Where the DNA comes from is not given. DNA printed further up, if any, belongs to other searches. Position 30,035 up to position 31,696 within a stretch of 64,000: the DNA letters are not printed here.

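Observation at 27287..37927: Tandemly duplicated orphan solute-binding lipoprotein + hybrid histidine kinase pairs, downstream of a REC-GGDEF-EAL regulator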

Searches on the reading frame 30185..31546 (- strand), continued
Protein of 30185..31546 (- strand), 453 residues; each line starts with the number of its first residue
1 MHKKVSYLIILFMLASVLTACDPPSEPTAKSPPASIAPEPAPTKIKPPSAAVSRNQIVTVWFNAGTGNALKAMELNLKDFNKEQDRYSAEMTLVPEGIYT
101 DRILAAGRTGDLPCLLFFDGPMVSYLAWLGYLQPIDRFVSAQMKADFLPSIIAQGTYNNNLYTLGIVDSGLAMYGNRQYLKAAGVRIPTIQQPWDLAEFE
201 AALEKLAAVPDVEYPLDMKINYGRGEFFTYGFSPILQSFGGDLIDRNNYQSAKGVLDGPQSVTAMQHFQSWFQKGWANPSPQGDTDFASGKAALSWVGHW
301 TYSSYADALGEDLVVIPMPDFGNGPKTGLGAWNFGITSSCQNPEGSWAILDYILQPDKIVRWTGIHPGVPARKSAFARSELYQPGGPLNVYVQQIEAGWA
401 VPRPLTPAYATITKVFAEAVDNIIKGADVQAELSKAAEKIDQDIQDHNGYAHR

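Call 54: search_protein_families(library=pfam, proteins=[L031:11228-12202:+, L038:11245-12231:+, L025:5227-6192:+, L035:11514-13712:+, L042:11036-12139:+, L022:6455-7921:+, L023:7081-8661:+, L017:4850-6043:+, L039:11460-13088:+, L016:11117-12490:+], max_evalue=0.00001)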
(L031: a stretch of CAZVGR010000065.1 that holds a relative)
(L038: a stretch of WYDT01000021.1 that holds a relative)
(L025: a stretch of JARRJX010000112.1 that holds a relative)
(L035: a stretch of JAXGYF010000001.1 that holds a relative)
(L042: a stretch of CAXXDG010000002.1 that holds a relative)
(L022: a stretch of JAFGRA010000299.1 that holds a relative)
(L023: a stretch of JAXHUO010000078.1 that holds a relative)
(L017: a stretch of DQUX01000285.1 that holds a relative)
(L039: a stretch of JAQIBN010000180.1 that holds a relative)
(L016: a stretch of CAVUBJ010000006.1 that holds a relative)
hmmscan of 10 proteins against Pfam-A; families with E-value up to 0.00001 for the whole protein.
L031:11228-12202:+ (324 aa): 2 families
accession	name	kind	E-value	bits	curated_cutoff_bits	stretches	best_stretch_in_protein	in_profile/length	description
PF00251.26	Glyco_hydro_32N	-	3.3e-20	73.3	22.1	1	23-226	23-211/307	Glycosyl hydrolases family 32 N-terminal domain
PF04616.20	Glyco_hydro_43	-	1.9e-07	31.2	32.2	1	48-261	38-234/288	Glycosyl hydrolases family 43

L038:11245-12231:+ (328 aa): 2 families
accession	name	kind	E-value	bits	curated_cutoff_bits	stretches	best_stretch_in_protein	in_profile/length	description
PF00251.26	Glyco_hydro_32N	-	5.4e-25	89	22.1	1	22-298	20-273/307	Glycosyl hydrolases family 32 N-terminal domain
PF04616.20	Glyco_hydro_43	-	5.4e-11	42.8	32.2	1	50-298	38-264/288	Glycosyl hydrolases family 43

L025:5227-6192:+ (321 aa): 2 families
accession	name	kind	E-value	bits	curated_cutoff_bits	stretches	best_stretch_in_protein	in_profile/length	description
PF00251.26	Glyco_hydro_32N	-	3.9e-18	66.5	22.1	1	21-237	21-226/307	Glycosyl hydrolases family 32 N-terminal domain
PF04616.20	Glyco_hydro_43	-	3.8e-10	40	32.2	0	47-147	37-132/288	Glycosyl hydrolases family 43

L035:11514-13712:+ (732 aa): 7 families
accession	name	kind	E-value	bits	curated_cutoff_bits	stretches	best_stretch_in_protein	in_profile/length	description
PF05116.19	S6PP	-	2.7e-77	260.1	20.3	1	487-723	2-247/247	Sucrose-6F-phosphate phosphohydrolase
PF00534.26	Glycos_transf_1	-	2.5e-24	86.2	26.4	1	265-438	12-169/172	Glycosyl transferases group 1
PF08282.18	Hydrolase_3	-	6.8e-19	69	20.9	1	601-695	143-236/255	haloacid dehalogenase-like hydrolase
PF13692.12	Glyco_trans_1_4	-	2.7e-16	60.5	27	1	360-426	75-141/142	Glycosyl transferases group 1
PF00862.26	GT-B_Sucrose_synth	-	1.5e-13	50.7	23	1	6-222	14-248/290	Sucrose synthase first GT-B domain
PF13439.12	Glyco_transf_4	-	2.7e-10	41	28.5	1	31-227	2-170/170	Glycosyltransferase Family 4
PF13579.12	Glyco_trans_4_4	-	4.3e-09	37.4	29.7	1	31-222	1-158/158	Glycosyl transferase 4-like domain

L042:11036-12139:+ (367 aa): 3 families
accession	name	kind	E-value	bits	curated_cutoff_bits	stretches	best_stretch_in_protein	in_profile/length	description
PF00005.33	ABC_tran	-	5.8e-32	111.6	25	1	21-162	2-136/137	ABC transporter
PF17912.7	OB_MalK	-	3.2e-10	41.2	27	1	236-291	1-53/53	MalK OB fold domain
PF08402.16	TOBE_2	-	2.8e-08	34.2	21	1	284-357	1-76/76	TOBE domain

L022:6455-7921:+ (488 aa): 1 family
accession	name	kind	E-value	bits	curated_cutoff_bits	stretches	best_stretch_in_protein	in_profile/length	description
PF00128.31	Alpha-amylase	-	6.8e-13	49.1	22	1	37-228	36-227/446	Alpha amylase, catalytic domain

L023:7081-8661:+ (526 aa): 5 families
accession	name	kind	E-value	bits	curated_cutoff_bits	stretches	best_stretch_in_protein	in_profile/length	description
PF00534.26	Glycos_transf_1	-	2.8e-20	73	26.4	1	323-491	16-171/172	Glycosyl transferases group 1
PF13692.12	Glyco_trans_1_4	-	1.7e-15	58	27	1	328-478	7-142/142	Glycosyl transferases group 1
PF13439.12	Glyco_transf_4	-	8e-11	42.7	28.5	1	102-292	2-170/170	Glycosyltransferase Family 4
PF20706.3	GT4-conflict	-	1.4e-06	28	26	1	401-436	280-315/385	Family 4 Glycosyltransferase in conflict systems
PF13579.12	Glyco_trans_4_4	-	5.8e-06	27.2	29.7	0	102-246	1-125/158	Glycosyl transferase 4-like domain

L017:4850-6043:+ (397 aa): 2 families
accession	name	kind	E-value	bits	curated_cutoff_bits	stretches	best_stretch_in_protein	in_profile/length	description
PF12899.13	Glyco_hydro_100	-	7.7e-17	61.5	23.6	1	238-390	287-432/435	Alkaline and neutral invertase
PF06202.20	GDE_C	-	6e-09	35.7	21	0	287-379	269-361/367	Amylo-alpha-1,6-glucosidase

L039:11460-13088:+ (542 aa): 3 families
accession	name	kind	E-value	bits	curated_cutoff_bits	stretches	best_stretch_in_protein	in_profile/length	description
PF00534.26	Glycos_transf_1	-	5.9e-18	65.4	26.4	1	346-473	16-142/172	Glycosyl transferases group 1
PF13692.12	Glyco_trans_1_4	-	3.8e-14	53.6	27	1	351-473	7-126/142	Glycosyl transferases group 1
PF13439.12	Glyco_transf_4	-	4.3e-08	33.8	28.5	1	128-315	2-170/170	Glycosyltransferase Family 4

L016:11117-12490:+ (458 aa): 2 families
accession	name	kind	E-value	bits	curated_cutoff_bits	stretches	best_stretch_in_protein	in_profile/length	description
PF00251.26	Glyco_hydro_32N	-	1.1e-35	124.1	22.1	1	2-294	1-307/307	Glycosyl hydrolases family 32 N-terminal domain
PF08244.19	Glyco_hydro_32C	-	7.9e-07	29.7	21.9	1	355-458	33-132/158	Glycosyl hydrolases family 32 C terminal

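Call 57: search_protein_families(library=pfam, alignment_id=A4, max_evalue=0.00001)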
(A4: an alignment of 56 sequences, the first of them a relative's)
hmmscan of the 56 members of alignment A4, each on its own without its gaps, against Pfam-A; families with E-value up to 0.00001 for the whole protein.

A. member 1, L003:4990-6507:+ (505 aa): 1 family
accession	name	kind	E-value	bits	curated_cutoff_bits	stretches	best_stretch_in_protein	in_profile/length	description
PF02264.21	LamB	-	1.7e-77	262.3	25.1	1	80-505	1-378/378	LamB porin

B. families by the number of members that match (of 56 scanned): 71 families (the first 25 are shown)
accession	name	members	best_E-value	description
PF00072.30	Response_reg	10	4.3e-55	Response regulator receiver domain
PF02518.31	HATPase_c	9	6.5e-30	Histidine kinase-, DNA gyrase B-, and HSP90-like ATPase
PF00512.31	HisKA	9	3.6e-24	His Kinase A (phospho-acceptor) domain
PF08448.16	PAS_4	7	3.4e-50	PAS fold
PF00989.32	PAS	6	2e-45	PAS fold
PF08447.18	PAS_3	6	4.9e-16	PAS fold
PF13426.13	PAS_9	5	2.1e-47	PAS domain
PF13188.13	PAS_8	5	2.4e-21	PAS domain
PF02264.21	LamB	4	1.7e-77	LamB porin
PF00593.30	TonB_dep_Rec_b-barrel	4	7.6e-25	TonB dependent receptor-like, beta-barrel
PF07715.20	Plug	4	9.8e-18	TonB-dependent Receptor Plug Domain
PF00563.25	EAL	2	2e-73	EAL domain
PF00990.26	GGDEF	2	2.3e-57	Diguanylate cyclase, GGDEF domain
PF14417.12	MEDS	2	2.3e-38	MEDS: MEthanogen/methylotroph, DcmR Sensory domain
PF00672.30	HAMP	2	1.8e-13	HAMP domain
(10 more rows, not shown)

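Call 79: predict_structure(alignment_id=A1)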
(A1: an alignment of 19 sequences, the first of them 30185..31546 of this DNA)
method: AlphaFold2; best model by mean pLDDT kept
length: 453 residues; sequences in the alignment: 19
mean_pLDDT: 85.8   pTM: 0.81
mean pLDDT of the five models: 85.8, 85.4, 85.1, 80.1, 60.5
residues with pLDDT >= 90: 314; 70-90: 75; 50-70: 11; < 50: 53
segments of 3 or more residues with pLDDT < 50: 1-53
pLDDT, mean of each block of 10 residues (from residue 1): 42 41 34 35 35 71 79 93 92 86 93 91 92 97 95 92 90 95 97 98 98 91 76 94 94 98 98 91 82 92 93 96 92 92 95 96 92 95 92 92 90 94 96 99 94 63
secondary structure, 60 per line:
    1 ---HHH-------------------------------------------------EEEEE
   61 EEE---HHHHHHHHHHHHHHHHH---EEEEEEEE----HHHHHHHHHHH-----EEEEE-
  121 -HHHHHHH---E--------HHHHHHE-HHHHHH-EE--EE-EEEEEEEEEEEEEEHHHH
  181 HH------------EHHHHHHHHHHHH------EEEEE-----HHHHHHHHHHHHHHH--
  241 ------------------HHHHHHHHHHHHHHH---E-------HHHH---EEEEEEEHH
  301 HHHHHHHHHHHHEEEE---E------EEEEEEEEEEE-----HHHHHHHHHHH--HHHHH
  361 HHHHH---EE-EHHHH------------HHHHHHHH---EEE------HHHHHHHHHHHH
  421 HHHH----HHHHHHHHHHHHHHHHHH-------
elements in order: E56-63 H67-83 E87-94 H99-109 E115-119 H122-128 H141-146 H149-154 E163-176 H177-182 H196-207 E214-218 H224-238 H259-273 H285-288 E292-298 H299-312 E313-316 E327-337 H343-353 H356-365 H373-376 H389-396 E400-402 H409-424 H429-446

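Call 81: fold_search(model_id=the predicted structure, library=pdb)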
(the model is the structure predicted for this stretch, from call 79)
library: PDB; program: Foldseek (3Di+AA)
matches with E <= 10: 1587; with E <= 0.001: 1068
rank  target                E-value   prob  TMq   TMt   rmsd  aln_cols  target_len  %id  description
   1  5ci5_A                9.2e-26  1.00  0.75  0.85   3.0       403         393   21  Crystal Structure of an ABC transporter Solute Binding Protein from Thermotoga Lettingae TMO (Tlet_1705, TARGET EFI-51 (released 2015-07-22)
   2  5ci5_B                9.2e-26  1.00  0.74  0.85   3.0       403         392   21  Crystal Structure of an ABC transporter Solute Binding Protein from Thermotoga Lettingae TMO (Tlet_1705, TARGET EFI-51 (released 2015-07-22)
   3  9xf5_A                9.2e-26  1.00  0.71  0.84   3.4       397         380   20  Cycloisomaltooligosaccharide binding protein in complex with cycloisomaltooctaose (released 2026-03-25)
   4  2gha_B                1.6e-25  1.00  0.71  0.85   3.4       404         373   20  Thermotoga maritima maltotriose binding protein bound with maltotriose (released 2007-02-06)
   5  9xfu_A                3.4e-25  1.00  0.72  0.82   3.7       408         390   19  Cycloisomaltooligosaccharide binding protein in complex with isomaltoheptaose (released 2026-03-25)
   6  7bvt_A                4.1e-25  1.00  0.70  0.80   3.8       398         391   21  Crystal structure of cyclic alpha-maltosyl-1,6-maltose binding protein from Arthrobacter globiformis (released 2020-12-02)
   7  2gha_A                4.3e-25  1.00  0.70  0.84   3.5       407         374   20  Thermotoga maritima maltotriose binding protein bound with maltotriose (released 2007-02-06)
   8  7c68_A                6.5e-25  1.00  0.76  0.82   2.9       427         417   20  Crystal structure of beta-glycosides-binding protein of ABC transporter in a closed state bound to cellotetraose (released 2020-09-16)
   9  6dtu_A                6.8e-25  1.00  0.69  0.82   4.2       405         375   20  Maltotetraose bound T. maritima MalE1 (released 2018-09-19)
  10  4qsd_A                1.2e-24  1.00  0.72  0.85   2.8       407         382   20  Crystal structure of atu4361 sugar transporter from Agrobacterium Fabrum C58, target efi-510558, with bound sucrose (released 2014-08-06)
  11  3jzj_A                1.9e-24  1.00  0.73  0.84   3.1       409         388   20  Crystal structures of the GacH receptor of Streptomyces glaucescens GLA.O in the unliganded form and in complex with a (released 2010-02-16)
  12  4rjz                  2.1e-24  1.00  0.69  0.81   3.5       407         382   19  Crystal structure of ATU4361 sugar transporter from Agrobacterium fabrum C58, target EFI-510558, an open conformation (released 2014-11-05)
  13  7x0j_B                2.3e-24  1.00  0.76  0.84   2.7       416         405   16  Crystal structure of sugar binding protein CbpB complexed wtih cellobiose from Clostridium thermocellum (released 2022-09-14)
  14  2fnc_A                3.2e-24  1.00  0.72  0.85   4.0       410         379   20  Thermotoga maritima maltotriose binding protein bound with maltotriose. (released 2007-01-16)
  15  6dts_B                3.6e-24  1.00  0.71  0.84   3.6       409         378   20  Maltotetraose bound T. maritima MalE2 (released 2018-09-19)
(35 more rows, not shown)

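Call 84: search_protein_families(library=ncbifam, proteins=[L003:4990-6507:+, L016:11117-12490:+, L027:11416-13404:+, L027:3908-6046:+, L046:11413-12951:+, L035:11514-13712:+], max_evalue=1e-10)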
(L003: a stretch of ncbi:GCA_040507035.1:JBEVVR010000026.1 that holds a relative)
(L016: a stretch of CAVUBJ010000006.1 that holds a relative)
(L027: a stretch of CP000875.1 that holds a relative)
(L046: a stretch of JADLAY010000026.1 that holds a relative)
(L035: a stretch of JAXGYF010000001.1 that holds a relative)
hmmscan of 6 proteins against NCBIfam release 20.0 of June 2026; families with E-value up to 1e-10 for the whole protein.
L003:4990-6507:+ (505 aa): 2 families
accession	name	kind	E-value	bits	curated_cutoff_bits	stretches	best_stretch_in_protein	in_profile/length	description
NF006860.0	PRK09360.1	subfamily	1.1e-50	173.2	394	1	78-505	26-414/414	maltoporin LamB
NF009061.0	PRK12395.1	equivalog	3.5e-12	46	765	0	77-229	26-172/419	maltoporin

L016:11117-12490:+ (458 aa): 2 families
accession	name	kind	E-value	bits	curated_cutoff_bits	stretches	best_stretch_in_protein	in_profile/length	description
TIGR01322.1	scrB_fam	subfamily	4.1e-44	151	356.4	1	1-305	17-334/447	sucrose-6-phosphate hydrolase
NF041092.1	beta-fruc_BfrA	equivalog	7.1e-37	127.2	900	1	1-306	6-306/433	beta-fructosidase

L027:11416-13404:+ (662 aa): 12 families
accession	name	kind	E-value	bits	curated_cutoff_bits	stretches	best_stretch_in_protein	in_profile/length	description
TIGR02456.1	treS_nterm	equivalog_domain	1.4e-66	225.2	678.35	1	116-417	24-316/539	maltose alpha-D-glucosyltransferase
TIGR02403.1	trehalose_treC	equivalog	1.2e-39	136.5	799.05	1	116-304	23-200/544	alpha,alpha-phosphotrehalase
NF008183.0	PRK10933.1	subfamily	6.2e-29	101.1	535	1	116-304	29-207/551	alpha,alpha-phosphotrehalase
NF008051.0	PRK10785.1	equivalog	1.5e-23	82.8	568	1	113-209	172-265/607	maltodextrin glucosidase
NF051899.1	BetGalacBglAAgro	equivalog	6.4e-23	80.9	900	1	116-304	24-204/537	beta-galactosidase BglA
NF041090.1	Cyc-maltodext_AglB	equivalog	6.2e-21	74.7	540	1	116-234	61-176/470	cyclomaltodextrinase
NF041321.1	Alpha-amyl_MalA_Halo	equivalog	5.4e-17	61.4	875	1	117-228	279-388/666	alpha-amylase MalA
TIGR03852.1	sucrose_gtfA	equivalog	2.4e-15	56.1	334.4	1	109-327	6-220/470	sucrose phosphorylase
TIGR02401.1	trehalose_TreY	equivalog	5.9e-14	51.3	498.65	1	122-198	18-93/838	malto-oligosyltrehalose synthase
TIGR02402.1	trehalose_TreZ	equivalog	2e-12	46.2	538.8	0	116-195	108-186/545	malto-oligosyltrehalose trehalohydrolase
NF011084.0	PRK14511.1-1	equivalog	1.5e-11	43.7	1021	1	118-204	15-101/728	malto-oligosyltrehalose synthase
NF011083.0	PRK14510.1-2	equivalog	3.8e-11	41.2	1322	0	107-198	210-298/1186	bifunctional glycogen debranching protein GlgX/4-alpha-glucanotransferase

L027:3908-6046:+ (712 aa): 4 families
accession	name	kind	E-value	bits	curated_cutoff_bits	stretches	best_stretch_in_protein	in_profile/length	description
TIGR02094.1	more_P_ylases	subfamily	2.3e-257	855.6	191.7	1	109-707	1-600/600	alpha-glucan family phosphorylase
NF041129.1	maldex_phorlase_Thcocales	equivalog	5.2e-247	822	1500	1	13-710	5-689/816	maltodextrin phosphorylase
TIGR02093.1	P_ylase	subfamily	1e-21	76.8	552.9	1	272-618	310-670/804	glycogen/starch/alpha-glucan family phosphorylase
NF011562.0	PRK14986.1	equivalog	1.8e-15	56.1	1546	1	327-619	387-677/815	glycogen phosphorylase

L046:11413-12951:+ (512 aa): 2 families
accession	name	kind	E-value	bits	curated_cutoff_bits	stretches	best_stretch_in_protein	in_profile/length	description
TIGR01322.1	scrB_fam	subfamily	3.1e-81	273.4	356.4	1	36-483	8-446/447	sucrose-6-phosphate hydrolase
NF041092.1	beta-fruc_BfrA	equivalog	1e-71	242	900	1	41-485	2-409/433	beta-fructosidase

L035:11514-13712:+ (732 aa): 20 families
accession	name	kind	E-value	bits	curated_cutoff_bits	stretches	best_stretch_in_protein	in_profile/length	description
TIGR02472.1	sucr_P_syn_N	equivalog_domain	7e-178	591.9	576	1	9-459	4-438/439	sucrose-phosphate synthase, putative, glycosyltransferase domain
TIGR02468.1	sucrsPsyn_pln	equivalog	1e-147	493.7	1143.95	3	214-465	427-674/1051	sucrose-phosphate synthase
TIGR02471.1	sucr_syn_bact_C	equivalog_domain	5.9e-84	281.3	209.75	1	491-723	3-236/236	sucrose-phosphate synthase, sucrose phosphatase-like domain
TIGR02470.1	sucr_synth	equivalog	2.6e-62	211.1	810.4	1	6-456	256-742/784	sucrose synthase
TIGR01485.1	SPP_plant-cyano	equivalog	1.5e-45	155.7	183.65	1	490-722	4-247/249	sucrose-phosphate phosphatase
TIGR03449.1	mycothiol_MshA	equivalog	1.2e-40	139.7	462.5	2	28-239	18-213/406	D-inositol-3-phosphate glycosyltransferase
TIGR01482.1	SPP-subfamily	subfamily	3.6e-27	95.4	107.15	1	492-697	3-200/225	sucrose-phosphate phosphatase subfamily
TIGR01484.1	HAD-SF-IIB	subfamily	1.3e-19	71.2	41.8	1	490-685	2-219/221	HAD-IIB family hydrolase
TIGR02149.1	glgA_Coryne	subfamily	2.3e-19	69.8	302.4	1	120-460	84-388/391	glycogen synthase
TIGR00099.1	Cof-subfamily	subfamily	1.7e-18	67.1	137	1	596-696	137-238/256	Cof-type HAD-IIB family hydrolase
TIGR03999.1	thiol_BshA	equivalog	5.1e-16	58.6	273.7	1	363-462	274-373/375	N-acetyl-alpha-D-glucosaminyl L-malate synthase BshA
TIGR03088.1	stp2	hypoth_equivalog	6.9e-16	58.3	409.05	1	359-458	270-369/374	TIGR03088 family PEP-CTERM/XrtA system glycosyltransferase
NF041876.1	EPS_EpsE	equivalog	1.1e-15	57.7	400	1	362-450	296-384/389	exopolysaccharide biosynthesis GT4 family glycosyltransferase EpsE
NF053787.1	GlcN_PG_synth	equivalog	8.3e-13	47.9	480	1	353-463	254-360/361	N-acetylglucosaminyl phosphatidylglycerol synthase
NF038295.1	EPS_HpsP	equivalog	2.6e-12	46.5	550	1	257-462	196-387/388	hormogonium polysaccharide biosynthesis glycosyltransferase HpsP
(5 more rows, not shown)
